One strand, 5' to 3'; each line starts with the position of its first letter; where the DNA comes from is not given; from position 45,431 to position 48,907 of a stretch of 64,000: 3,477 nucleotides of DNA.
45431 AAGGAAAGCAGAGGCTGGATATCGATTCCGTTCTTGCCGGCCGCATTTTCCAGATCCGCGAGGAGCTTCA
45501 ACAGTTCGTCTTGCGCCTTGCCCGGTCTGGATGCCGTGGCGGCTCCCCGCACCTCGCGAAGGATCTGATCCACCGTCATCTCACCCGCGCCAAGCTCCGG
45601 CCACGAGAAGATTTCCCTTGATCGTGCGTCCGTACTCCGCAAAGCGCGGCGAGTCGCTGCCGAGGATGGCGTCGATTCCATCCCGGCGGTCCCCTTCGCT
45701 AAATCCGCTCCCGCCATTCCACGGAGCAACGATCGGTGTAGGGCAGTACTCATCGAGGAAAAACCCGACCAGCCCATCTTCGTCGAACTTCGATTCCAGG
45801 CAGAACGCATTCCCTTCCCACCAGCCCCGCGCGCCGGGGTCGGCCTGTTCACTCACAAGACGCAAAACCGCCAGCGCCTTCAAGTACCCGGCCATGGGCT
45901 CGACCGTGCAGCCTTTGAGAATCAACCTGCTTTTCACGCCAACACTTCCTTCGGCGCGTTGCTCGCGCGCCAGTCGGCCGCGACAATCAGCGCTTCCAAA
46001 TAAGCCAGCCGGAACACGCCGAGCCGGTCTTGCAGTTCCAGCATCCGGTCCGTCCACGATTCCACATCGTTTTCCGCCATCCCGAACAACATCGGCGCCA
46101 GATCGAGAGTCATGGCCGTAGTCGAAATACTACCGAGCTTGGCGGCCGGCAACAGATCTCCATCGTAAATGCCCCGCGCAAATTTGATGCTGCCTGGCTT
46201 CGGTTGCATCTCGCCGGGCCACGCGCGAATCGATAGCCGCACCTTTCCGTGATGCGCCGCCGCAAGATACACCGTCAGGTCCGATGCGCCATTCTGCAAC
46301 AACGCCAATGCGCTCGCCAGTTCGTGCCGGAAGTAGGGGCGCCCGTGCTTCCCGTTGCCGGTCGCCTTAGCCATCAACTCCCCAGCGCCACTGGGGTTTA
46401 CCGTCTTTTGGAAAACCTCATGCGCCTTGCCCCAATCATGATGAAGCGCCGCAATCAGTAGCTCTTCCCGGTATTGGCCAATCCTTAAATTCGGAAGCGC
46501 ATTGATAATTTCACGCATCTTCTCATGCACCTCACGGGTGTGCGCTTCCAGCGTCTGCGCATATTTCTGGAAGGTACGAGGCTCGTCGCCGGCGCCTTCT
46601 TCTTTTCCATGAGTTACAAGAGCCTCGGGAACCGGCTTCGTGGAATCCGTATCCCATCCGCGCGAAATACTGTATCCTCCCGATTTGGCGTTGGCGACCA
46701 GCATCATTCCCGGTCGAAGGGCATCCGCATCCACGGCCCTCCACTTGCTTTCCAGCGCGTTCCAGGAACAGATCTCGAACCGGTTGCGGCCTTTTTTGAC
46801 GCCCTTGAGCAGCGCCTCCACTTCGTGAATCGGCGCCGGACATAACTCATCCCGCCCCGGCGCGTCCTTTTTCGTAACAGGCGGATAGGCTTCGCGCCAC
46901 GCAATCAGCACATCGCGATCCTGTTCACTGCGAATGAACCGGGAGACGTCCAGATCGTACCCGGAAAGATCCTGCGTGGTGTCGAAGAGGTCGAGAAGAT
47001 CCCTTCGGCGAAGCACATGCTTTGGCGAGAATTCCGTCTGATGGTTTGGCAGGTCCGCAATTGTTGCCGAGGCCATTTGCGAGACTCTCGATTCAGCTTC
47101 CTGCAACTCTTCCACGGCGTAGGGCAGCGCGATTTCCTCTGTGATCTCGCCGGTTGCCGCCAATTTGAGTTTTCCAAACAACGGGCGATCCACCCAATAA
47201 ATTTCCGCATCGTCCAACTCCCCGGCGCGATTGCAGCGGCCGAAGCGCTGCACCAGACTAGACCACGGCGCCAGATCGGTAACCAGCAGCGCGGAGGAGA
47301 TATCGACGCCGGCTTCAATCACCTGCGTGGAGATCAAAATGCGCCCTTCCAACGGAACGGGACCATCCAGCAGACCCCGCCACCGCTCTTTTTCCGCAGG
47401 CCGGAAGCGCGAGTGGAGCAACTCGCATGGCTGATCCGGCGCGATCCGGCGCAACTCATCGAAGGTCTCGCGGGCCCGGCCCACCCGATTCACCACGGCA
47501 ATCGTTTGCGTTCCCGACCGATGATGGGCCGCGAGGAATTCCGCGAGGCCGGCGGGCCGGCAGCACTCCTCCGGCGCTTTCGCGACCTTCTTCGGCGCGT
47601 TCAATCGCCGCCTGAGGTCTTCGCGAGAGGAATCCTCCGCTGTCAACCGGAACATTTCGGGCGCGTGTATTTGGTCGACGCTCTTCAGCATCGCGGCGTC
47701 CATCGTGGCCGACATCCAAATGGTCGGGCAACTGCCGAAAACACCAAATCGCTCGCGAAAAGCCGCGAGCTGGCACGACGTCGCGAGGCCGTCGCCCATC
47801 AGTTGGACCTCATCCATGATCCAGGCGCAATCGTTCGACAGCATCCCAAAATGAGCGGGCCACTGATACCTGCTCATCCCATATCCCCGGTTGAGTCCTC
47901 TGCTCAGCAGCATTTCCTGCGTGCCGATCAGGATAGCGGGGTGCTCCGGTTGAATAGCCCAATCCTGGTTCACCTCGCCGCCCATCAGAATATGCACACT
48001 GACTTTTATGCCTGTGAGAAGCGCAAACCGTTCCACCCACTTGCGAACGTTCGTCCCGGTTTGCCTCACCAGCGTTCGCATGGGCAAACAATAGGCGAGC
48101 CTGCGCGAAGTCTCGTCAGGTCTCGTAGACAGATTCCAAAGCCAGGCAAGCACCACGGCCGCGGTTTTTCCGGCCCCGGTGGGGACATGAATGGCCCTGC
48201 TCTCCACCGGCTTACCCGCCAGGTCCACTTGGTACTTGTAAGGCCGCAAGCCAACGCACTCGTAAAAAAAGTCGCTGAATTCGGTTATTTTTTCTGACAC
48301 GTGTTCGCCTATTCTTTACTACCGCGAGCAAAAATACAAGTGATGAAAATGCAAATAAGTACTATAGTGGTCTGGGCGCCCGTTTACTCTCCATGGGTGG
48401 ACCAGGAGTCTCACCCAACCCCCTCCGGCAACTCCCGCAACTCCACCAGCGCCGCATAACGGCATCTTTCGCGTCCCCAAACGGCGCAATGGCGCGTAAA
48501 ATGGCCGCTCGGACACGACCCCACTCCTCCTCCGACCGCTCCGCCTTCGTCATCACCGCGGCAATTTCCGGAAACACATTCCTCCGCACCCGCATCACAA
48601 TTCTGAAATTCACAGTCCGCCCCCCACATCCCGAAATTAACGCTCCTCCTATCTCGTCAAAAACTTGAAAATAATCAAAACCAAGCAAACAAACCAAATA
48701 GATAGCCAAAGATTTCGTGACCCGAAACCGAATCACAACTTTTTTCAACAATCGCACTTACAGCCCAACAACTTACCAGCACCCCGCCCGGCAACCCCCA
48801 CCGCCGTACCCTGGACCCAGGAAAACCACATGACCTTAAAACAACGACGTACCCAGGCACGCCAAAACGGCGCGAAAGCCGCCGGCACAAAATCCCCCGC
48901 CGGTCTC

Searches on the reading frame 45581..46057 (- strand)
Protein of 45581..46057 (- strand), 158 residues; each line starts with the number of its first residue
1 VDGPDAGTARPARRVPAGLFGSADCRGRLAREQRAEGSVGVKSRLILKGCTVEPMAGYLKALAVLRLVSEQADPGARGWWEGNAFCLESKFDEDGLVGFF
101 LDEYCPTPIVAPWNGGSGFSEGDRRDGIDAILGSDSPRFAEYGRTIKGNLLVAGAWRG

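Call 3: search_protein_families(library=ncbifam, proteins=[window:45581-46057:-], max_evalue=0.01)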
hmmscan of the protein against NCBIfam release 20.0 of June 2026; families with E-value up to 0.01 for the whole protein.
window:45581-46057:- (158 aa): 1 family
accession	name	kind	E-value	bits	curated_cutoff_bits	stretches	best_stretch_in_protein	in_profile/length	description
TIGR04113.1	cas_csx17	equivalog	9.2e-39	133.7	150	1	46-147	2-106/718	type I-G CRISPR-associated protein Cas8g1/Csx17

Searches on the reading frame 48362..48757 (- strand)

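Call 47: search_protein_families(library=pfam, proteins=[window:48362-48757:-], max_evalue=1)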
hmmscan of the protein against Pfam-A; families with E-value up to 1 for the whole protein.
window:48362-48757:- (131 aa): 1 family
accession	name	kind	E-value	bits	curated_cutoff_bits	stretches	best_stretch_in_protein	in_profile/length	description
PF18064.7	CB_ParB_C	-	0.081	13.5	27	1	77-96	1-20/47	Centromere-binding protein ParB C-terminal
